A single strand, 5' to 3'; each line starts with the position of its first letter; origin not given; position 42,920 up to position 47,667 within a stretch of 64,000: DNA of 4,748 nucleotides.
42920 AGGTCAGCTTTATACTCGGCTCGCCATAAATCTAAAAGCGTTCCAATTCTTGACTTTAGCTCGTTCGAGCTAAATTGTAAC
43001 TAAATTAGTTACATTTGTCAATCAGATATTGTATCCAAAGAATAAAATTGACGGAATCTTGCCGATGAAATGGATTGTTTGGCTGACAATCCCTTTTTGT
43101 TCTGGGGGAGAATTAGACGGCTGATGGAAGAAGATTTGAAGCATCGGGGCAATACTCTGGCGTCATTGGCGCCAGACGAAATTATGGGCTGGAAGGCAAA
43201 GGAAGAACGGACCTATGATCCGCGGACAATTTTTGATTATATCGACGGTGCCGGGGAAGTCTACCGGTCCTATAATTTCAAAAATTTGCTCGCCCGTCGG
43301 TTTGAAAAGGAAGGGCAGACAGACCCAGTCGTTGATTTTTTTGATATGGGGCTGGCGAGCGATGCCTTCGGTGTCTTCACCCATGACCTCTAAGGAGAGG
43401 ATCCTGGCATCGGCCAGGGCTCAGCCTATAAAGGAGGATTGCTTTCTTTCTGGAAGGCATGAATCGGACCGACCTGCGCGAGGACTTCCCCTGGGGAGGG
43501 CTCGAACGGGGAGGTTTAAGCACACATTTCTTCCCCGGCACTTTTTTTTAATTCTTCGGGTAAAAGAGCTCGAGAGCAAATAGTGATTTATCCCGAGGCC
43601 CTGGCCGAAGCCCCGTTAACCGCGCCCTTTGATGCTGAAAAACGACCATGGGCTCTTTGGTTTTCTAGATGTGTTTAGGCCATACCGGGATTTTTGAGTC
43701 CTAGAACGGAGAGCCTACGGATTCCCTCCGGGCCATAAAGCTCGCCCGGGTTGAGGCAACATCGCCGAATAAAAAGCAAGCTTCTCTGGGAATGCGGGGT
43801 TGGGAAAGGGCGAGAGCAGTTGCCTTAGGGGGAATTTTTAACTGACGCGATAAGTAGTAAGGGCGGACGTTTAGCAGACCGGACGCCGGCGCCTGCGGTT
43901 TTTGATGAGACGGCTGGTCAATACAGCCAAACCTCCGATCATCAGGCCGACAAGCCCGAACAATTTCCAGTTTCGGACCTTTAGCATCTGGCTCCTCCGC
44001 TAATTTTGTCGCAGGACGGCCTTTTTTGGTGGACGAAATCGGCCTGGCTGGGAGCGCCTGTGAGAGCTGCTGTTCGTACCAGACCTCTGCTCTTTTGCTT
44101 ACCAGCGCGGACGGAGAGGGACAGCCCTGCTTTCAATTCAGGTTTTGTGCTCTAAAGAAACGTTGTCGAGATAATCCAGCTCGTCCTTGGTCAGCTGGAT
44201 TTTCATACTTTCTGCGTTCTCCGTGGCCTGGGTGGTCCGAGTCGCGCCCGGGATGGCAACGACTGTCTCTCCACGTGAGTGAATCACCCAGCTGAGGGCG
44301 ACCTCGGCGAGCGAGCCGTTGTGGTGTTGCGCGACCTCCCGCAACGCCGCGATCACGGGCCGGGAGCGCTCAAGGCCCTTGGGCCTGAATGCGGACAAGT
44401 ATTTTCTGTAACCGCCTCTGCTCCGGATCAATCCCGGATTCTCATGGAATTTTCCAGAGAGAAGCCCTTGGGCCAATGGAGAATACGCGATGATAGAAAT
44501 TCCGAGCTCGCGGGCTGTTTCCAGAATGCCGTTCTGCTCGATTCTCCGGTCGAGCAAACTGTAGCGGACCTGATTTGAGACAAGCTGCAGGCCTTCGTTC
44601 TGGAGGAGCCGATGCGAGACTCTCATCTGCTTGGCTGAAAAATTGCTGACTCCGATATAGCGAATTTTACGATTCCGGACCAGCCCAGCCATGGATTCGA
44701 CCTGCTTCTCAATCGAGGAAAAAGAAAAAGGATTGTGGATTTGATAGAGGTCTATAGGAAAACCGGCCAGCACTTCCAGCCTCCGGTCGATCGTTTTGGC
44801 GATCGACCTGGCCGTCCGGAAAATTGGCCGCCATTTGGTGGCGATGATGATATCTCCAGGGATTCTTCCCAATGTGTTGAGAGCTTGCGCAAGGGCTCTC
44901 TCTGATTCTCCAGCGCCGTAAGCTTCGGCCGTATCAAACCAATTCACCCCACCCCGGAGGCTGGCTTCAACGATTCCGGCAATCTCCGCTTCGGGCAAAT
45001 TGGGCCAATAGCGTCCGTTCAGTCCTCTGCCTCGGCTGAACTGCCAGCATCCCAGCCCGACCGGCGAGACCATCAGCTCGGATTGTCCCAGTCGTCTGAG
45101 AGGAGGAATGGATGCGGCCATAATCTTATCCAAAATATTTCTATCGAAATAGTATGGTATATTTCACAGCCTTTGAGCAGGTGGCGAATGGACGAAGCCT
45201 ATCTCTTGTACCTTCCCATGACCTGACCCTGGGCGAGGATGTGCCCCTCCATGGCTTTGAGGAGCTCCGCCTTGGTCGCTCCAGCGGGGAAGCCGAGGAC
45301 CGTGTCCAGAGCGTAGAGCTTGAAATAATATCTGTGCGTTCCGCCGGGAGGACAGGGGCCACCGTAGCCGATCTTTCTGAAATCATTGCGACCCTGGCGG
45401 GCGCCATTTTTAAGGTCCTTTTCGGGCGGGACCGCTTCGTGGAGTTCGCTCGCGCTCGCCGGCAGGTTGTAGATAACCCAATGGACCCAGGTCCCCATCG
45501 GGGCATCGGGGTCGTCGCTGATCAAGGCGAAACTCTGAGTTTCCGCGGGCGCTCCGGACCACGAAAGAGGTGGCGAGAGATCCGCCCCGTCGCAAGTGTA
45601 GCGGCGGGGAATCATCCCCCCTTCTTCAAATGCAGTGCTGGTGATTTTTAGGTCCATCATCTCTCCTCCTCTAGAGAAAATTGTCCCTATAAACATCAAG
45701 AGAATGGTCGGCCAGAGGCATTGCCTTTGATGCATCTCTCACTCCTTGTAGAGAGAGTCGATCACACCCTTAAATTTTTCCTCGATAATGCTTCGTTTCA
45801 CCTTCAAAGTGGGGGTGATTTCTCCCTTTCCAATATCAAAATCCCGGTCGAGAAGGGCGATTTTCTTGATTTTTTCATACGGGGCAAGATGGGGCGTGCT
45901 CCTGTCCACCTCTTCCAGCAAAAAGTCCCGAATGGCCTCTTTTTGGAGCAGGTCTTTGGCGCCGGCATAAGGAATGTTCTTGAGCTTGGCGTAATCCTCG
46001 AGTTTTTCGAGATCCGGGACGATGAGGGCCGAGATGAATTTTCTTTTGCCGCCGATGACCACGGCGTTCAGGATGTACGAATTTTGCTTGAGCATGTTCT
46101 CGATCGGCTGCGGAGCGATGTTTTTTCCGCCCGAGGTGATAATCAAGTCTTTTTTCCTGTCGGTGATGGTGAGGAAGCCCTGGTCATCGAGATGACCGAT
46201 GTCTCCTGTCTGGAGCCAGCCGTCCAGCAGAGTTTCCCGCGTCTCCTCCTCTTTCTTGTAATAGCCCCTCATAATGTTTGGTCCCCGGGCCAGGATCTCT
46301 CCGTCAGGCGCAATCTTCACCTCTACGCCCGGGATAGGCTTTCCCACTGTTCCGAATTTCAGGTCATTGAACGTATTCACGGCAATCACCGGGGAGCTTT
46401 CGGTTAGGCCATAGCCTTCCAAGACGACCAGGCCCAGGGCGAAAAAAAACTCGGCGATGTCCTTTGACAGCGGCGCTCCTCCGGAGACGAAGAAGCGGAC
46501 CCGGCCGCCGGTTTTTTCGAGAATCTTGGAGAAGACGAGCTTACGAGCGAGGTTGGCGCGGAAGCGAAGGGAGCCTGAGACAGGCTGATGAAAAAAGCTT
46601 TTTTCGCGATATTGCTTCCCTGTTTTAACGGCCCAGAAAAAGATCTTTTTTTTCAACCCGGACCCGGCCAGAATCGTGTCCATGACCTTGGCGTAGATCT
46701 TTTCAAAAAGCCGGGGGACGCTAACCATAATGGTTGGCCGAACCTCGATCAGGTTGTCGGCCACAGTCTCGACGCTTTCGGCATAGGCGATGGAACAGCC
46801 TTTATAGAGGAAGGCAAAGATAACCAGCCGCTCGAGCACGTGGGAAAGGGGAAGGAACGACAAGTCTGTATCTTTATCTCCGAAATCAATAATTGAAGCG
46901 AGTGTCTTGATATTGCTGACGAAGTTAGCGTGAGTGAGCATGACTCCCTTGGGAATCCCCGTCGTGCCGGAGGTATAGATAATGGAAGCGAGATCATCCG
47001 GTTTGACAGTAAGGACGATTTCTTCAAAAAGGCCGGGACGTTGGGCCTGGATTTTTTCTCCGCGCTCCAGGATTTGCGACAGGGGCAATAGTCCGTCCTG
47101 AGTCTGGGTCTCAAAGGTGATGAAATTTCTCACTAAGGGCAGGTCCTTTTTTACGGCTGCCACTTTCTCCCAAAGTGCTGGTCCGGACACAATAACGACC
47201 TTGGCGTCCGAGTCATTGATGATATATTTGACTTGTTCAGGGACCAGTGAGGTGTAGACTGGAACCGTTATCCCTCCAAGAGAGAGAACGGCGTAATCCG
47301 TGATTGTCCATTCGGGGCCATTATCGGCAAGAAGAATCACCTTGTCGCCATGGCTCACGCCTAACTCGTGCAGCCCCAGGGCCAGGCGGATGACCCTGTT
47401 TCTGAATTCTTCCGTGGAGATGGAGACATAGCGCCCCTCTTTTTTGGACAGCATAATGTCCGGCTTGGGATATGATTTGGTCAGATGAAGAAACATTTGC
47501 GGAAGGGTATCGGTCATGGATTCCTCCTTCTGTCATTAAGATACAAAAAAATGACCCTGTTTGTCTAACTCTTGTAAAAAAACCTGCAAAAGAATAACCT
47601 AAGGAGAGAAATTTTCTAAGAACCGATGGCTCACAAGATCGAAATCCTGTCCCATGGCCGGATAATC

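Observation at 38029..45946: Large direct segmental duplication brackets the 4.1-kb cassette: footprint of a Campbell-type (single-crossover) insertion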

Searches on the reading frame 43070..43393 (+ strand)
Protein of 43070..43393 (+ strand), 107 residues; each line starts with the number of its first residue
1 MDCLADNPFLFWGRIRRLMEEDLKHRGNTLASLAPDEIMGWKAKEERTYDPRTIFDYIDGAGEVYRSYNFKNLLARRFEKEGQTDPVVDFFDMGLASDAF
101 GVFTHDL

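Call 18: search_protein_families(library=ncbifam, proteins=[window:43070-43393:+], max_evalue=0.01)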
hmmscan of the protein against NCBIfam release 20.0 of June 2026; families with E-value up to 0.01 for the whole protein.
window:43070-43393:+ (107 aa): 0 families

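Call 19: search_protein_families(library=pfam, proteins=[window:43070-43393:+], max_evalue=1)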
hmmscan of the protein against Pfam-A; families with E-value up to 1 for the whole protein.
window:43070-43393:+ (107 aa): 1 family
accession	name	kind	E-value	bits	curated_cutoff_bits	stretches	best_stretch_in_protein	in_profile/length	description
PF20244.3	DUF6599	-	6.2e-12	45.9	27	1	40-105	3-71/186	Family of unknown function (DUF6599)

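Call 26: find_homologous_proteins(query=window:43070-43393:+, max_evalue=0.00001)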
Query window:43070-43393:+ (107 aa): 12 proteins with E <= 0.00001 among 12 candidates.
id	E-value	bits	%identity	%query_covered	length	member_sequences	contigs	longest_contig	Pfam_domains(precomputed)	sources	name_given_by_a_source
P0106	1.7e-53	198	100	83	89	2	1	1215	PF20244.4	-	-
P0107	3.8e-28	116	67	75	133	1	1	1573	PF20244.4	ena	-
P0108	3.2e-25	107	60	83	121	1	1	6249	PF20244.4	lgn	-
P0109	7.5e-23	99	63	73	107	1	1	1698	PF20244.4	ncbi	ncbi:MAG: DUF6599 family protein, partial [Candidatus Aminicenantales bacterium]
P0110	6.8e-22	96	56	83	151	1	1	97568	PF20244.4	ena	-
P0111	1.3e-21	95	60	74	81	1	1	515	PF20244.4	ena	-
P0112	1.3e-20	92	48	88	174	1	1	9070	PF20244.4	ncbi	-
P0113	4.4e-20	90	48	88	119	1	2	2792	PF20244.4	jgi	jgi:hypothetical protein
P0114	1.9e-18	85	54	73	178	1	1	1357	PF20244.4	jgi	jgi:hypothetical protein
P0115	6.3e-17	80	54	72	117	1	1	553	PF20244.4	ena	-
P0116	4.3e-16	77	50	74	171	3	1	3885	PF20244.4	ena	-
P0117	5.5e-12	64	64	46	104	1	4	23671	PF20244.4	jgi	jgi:hypothetical protein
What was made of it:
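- Tried and rejected: The only near-identical hit was an 89-aa version of the same fragment; the next best was 67% (call 26).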

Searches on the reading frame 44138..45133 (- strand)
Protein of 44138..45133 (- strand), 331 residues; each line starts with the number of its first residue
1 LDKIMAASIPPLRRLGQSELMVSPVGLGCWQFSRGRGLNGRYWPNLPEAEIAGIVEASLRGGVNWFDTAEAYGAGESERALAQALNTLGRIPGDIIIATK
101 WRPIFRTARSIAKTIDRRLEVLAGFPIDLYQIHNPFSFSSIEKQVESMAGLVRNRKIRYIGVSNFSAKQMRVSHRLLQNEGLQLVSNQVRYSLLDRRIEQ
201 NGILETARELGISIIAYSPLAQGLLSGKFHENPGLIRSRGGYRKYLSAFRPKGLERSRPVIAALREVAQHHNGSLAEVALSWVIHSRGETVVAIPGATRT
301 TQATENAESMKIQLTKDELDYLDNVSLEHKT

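Call 4: search_protein_families(library=pfam, proteins=[window:44138-45133:-], max_evalue=0.01)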
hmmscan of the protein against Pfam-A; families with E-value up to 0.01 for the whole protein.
window:44138-45133:- (331 aa): 1 family
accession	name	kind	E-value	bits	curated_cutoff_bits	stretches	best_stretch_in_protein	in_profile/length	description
PF00248.27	Aldo_ket_red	-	1.1e-60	205.6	24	1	25-325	2-289/291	Aldo/keto reductase family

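Call 9: find_encoding_contigs(protein=window:44138-45133:-, flank=10000, max_places=10)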
Protein window:44138-45133:- (331 aa): no gene with exactly this product is on record in the collection.

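Call 13: find_related_loci(query=window:44138-45121:-, collection=metagenome_contigs, flank=10000)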
Query window:44138-45121:- (327 aa) in metagenome_contigs; peptide patterns used: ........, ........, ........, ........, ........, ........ (x = any residue, [..] = any of these).
599 stretches matched a pattern (row limit reached: there are more); 492 encode a relative of the query (tblastn E <= 1e-3); the best 80 are kept; 80 distinct loci.
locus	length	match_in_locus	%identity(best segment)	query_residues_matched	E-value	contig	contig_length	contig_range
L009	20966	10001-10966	80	1-322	5e-178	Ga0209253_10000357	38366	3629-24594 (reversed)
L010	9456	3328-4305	77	1-326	2e-176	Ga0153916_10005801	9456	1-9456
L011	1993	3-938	76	15-326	0e+0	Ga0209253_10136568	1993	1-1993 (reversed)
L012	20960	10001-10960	76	8-327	3e-170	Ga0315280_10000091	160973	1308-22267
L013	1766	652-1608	66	8-326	2e-157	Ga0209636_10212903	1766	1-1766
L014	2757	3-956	63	10-327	9e-150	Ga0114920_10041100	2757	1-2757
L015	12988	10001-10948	64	7-322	8e-141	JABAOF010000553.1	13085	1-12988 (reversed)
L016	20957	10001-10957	63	8-326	1e-140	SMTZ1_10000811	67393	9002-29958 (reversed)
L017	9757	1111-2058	63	7-322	7e-140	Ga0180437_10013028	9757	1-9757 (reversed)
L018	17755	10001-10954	65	9-326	8e-140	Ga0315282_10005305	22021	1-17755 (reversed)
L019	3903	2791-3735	64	8-322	6e-143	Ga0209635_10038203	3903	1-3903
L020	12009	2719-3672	65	9-326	6e-138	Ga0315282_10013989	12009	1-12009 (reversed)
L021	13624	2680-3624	63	8-322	1e-137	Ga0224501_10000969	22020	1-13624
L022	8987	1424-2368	62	7-322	1e-135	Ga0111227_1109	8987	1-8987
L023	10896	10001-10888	67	6-301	3e-132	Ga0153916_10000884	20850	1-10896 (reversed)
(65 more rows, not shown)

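Call 28: find_encoding_contigs(protein=window:44138-45121:-, flank=10000, max_places=10)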
Protein window:44138-45121:- (327 aa): 7 contigs read that carry it; 5 places shown.
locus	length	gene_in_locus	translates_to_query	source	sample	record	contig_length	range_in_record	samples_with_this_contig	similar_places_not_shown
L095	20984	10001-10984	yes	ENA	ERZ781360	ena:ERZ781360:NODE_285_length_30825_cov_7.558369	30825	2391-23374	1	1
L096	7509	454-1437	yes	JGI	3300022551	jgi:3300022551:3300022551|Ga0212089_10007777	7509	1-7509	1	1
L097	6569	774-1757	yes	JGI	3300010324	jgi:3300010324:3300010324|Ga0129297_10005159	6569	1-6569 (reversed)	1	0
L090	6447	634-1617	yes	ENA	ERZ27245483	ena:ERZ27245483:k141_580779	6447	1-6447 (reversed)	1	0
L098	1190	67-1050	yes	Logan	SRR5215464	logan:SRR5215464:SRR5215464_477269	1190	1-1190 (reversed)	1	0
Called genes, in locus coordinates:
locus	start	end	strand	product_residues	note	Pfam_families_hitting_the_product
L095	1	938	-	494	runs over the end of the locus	PF08323:Glyco_transf_5, PF00534:Glycos_transf_1, PF13692:Glyco_trans_1_4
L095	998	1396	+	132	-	PF00293:NUDIX, PF14815:NUDIX_4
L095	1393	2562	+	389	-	PF17785:PUA_3, PF10672:Methyltrans_SAM, PF03602:Cons_hypoth95, PF05175:MTS (weak)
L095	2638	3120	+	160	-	-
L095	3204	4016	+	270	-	PF13349:DUF4097, PF24016:DUF7330 (faint)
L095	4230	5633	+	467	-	PF00753:Lactamase_B, PF10996:Beta-Casp, PF07521:RMMBL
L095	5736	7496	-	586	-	PF00111:Fer2 (weak), PF17650:RACo_linker, PF17651:Raco_middle, PF14574:RACo_C_ter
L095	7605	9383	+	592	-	PF00501:AMP-binding, PF23562:AMP-binding_C_3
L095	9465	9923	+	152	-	PF01161:PBP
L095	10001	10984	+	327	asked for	PF00248:Aldo_ket_red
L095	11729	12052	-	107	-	PF20244:DUF6599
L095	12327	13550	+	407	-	PF00266:Aminotran_5, PF00155:Aminotran_1_2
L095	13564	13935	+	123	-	-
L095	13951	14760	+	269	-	-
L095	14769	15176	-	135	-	PF02082:Rrf2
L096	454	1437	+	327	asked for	PF00248:Aldo_ket_red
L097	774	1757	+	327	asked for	PF00248:Aldo_ket_red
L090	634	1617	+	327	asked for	PF00248:Aldo_ket_red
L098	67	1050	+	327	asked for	PF00248:Aldo_ket_red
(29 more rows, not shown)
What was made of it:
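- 44138..45121 (-): Aldo/keto reductase, 327 aa, intact. PF00248 (call 4); identical product on 7 contigs (call 28)
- Tried and rejected: AKR with the ATG start worked (call 28).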

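Call 54: search_protein_families(library=pfam, proteins=[L012:11072-12358:-, L012:12610-15681:-, L009:11001-11561:+], max_evalue=0.00001)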
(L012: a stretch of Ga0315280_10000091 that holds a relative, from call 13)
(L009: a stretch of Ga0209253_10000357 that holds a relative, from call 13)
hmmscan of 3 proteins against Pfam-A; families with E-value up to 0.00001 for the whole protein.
L012:11072-12358:- (428 aa): 2 families
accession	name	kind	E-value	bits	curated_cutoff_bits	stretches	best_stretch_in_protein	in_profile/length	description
PF04055.27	Radical_SAM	-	1.5e-25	90.7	29.5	1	199-357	5-165/166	Radical SAM superfamily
PF02310.24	B12-binding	-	9.7e-15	54.9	32.1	1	17-135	12-120/121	B12 binding domain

L012:12610-15681:- (1023 aa): 2 families
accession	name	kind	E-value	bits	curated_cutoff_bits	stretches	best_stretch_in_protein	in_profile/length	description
PF19543.5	GH123_N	-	0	1427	22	1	41-1022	2-968/969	Glycoside hydrolase 123, N-terminal domain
PF22680.2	Glyco_hydro_123_N_2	-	8.2e-07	29.4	27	1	310-345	106-141/142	Glycoside hydrolase 123 N-terminal domain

L009:11001-11561:+ (186 aa): 3 families
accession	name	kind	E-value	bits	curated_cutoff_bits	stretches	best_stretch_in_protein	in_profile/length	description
PF02915.23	Rubrerythrin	-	3.7e-26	92.6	22.8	1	7-132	2-136/137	Rubrerythrin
PF21349.2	RUBY_RBDX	-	3.5e-11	42.8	26.5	1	151-179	1-29/30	Rubrerythrin, rubredoxin-like domain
PF00210.30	Ferritin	-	1.2e-07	32.2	24.5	1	7-137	3-140/142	Ferritin-like domain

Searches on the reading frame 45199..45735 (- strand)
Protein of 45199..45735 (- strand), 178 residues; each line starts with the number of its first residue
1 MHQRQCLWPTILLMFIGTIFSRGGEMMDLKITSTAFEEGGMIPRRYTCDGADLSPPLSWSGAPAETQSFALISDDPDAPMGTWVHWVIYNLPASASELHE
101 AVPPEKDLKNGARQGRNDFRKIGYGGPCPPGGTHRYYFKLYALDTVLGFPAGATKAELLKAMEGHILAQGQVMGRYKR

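Call 4: search_protein_families(library=pfam, proteins=[window:45199-45735:-], max_evalue=0.01)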
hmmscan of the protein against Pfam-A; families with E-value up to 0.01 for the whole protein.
window:45199-45735:- (178 aa): 1 family
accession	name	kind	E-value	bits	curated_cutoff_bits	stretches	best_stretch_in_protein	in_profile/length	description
PF01161.25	PBP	-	3.4e-46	157.4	24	1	42-176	2-135/135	Phosphatidylethanolamine-binding protein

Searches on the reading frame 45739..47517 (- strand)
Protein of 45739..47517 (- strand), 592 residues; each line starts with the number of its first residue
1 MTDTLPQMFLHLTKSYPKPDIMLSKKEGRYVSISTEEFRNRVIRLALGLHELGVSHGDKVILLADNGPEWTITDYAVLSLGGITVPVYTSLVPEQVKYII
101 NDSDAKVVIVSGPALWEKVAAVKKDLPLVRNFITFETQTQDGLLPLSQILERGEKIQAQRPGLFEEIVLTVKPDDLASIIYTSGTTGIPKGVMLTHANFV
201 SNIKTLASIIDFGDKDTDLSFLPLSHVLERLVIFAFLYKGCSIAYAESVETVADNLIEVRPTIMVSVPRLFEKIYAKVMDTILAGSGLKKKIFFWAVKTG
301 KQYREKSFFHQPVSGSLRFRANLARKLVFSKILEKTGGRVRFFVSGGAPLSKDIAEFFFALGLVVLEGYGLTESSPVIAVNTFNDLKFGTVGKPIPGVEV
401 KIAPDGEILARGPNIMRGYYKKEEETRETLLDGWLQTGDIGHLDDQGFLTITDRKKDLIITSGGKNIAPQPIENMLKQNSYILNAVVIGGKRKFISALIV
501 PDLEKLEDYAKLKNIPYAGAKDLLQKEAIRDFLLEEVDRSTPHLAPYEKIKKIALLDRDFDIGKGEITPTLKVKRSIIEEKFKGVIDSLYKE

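Call 4: search_protein_families(library=pfam, proteins=[window:45739-47517:-], max_evalue=0.01)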
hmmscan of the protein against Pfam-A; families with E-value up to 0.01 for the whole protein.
window:45739-47517:- (592 aa): 2 families
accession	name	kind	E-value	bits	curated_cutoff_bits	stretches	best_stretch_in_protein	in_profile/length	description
PF00501.34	AMP-binding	-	2e-80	270.9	29.9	1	28-420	17-384/384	AMP-binding enzyme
PF23562.2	AMP-binding_C_3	-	1.5e-09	38.7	20.8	1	457-591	2-121/124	AMP-binding enzyme C-terminal domain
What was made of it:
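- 45739..47517 (-): Acyl-CoA synthetase (AMP-binding), 592 aa, intact. PF00501 (call 4)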
